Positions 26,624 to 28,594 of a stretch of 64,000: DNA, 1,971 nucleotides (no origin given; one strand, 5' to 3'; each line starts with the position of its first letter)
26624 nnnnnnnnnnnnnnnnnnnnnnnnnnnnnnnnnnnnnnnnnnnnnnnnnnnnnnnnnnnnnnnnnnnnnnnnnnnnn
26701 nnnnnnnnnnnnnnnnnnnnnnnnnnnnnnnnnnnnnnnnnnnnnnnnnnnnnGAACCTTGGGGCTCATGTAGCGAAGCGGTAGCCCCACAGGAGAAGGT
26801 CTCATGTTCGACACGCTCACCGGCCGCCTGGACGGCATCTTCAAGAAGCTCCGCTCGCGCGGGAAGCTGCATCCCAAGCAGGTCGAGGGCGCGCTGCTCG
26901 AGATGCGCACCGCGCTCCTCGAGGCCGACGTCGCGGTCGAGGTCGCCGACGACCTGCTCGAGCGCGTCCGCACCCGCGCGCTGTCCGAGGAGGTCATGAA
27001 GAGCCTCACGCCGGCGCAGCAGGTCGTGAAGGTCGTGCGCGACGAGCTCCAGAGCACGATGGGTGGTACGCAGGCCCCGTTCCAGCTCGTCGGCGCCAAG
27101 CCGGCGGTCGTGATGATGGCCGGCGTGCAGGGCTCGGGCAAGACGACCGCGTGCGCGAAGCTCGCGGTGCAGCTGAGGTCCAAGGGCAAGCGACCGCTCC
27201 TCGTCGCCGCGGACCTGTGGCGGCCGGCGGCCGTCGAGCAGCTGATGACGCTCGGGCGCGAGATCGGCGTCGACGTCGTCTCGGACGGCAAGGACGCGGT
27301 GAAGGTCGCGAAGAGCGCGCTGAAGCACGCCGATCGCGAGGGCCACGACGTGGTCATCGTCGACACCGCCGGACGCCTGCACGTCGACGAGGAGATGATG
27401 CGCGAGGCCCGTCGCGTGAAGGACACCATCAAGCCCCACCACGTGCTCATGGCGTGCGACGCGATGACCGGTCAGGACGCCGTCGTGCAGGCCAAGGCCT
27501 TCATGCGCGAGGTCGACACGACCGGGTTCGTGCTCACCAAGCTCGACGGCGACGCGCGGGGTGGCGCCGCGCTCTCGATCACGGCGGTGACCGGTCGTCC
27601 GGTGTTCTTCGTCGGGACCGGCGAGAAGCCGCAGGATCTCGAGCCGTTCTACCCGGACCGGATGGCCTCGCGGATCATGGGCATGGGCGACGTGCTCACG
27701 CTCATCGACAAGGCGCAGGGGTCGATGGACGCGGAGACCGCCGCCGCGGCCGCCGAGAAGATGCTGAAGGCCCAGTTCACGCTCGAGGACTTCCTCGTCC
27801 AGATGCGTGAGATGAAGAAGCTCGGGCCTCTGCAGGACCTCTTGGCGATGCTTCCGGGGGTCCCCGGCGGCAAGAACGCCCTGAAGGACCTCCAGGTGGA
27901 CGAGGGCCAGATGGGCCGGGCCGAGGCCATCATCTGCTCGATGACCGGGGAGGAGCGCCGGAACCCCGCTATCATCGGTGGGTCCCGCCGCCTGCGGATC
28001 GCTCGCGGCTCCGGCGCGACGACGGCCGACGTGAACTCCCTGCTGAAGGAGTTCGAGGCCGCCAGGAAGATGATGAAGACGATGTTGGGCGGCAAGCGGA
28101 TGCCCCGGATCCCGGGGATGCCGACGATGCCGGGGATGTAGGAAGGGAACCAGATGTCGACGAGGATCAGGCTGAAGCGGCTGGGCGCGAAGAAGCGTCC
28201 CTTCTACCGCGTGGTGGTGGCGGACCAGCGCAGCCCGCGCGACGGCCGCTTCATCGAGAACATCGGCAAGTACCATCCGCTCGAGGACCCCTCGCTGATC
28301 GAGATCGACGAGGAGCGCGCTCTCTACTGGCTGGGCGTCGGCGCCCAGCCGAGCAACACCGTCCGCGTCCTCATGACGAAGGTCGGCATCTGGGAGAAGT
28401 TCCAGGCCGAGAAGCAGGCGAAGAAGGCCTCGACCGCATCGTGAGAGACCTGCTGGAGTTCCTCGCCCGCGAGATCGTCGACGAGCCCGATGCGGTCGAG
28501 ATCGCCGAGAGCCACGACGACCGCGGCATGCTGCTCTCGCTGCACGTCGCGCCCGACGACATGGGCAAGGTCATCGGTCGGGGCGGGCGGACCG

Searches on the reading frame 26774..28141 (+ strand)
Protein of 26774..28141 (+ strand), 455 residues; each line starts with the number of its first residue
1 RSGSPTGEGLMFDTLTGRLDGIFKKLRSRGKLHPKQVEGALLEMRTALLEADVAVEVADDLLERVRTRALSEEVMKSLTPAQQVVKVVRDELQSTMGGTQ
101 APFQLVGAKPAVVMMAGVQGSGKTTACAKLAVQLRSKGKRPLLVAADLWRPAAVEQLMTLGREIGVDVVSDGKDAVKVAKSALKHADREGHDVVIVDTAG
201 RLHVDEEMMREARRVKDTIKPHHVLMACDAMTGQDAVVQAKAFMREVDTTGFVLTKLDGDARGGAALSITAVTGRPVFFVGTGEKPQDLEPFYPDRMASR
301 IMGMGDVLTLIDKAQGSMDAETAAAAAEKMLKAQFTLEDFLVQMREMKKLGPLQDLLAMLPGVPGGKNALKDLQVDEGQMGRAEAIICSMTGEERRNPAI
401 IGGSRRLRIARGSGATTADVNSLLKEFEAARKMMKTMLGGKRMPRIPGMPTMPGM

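Call 33: search_protein_families(library=pfam, proteins=[window:26774-28141:+], max_evalue=0.00001)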
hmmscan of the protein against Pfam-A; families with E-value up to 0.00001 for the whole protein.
window:26774-28141:+ (455 aa): 5 families
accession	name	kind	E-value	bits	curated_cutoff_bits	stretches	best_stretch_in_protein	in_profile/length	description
PF00448.28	SRP54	-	3.6e-72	242.6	22.7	1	110-302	1-195/196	SRP54-type protein, GTPase domain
PF02978.25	SRP_SPB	-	1.8e-31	108.8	27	1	334-434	1-91/91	Signal peptide binding domain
PF02881.24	SRP54_N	-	1.3e-19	70.6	22.4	1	15-92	1-75/75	SRP54-type protein, helical bundle domain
PF13401.12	AAA_22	-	1.7e-07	32.1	27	1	113-227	8-122/130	AAA domain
PF06414.18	Zeta_toxin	-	1.3e-06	28.4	22.3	1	108-212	14-117/199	Zeta toxin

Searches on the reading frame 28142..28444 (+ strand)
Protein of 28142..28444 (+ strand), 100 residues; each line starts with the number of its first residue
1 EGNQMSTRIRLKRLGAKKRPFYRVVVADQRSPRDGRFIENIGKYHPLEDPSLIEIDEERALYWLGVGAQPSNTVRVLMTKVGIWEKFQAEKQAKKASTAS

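Call 33: search_protein_families(library=pfam, proteins=[window:28142-28444:+], max_evalue=0.00001)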
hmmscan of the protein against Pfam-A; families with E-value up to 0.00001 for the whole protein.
window:28142-28444:+ (100 aa): 1 family
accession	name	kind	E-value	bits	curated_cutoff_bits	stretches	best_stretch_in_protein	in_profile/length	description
PF00886.24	Ribosomal_S16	-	6e-28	97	27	1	13-71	1-62/62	Ribosomal protein S16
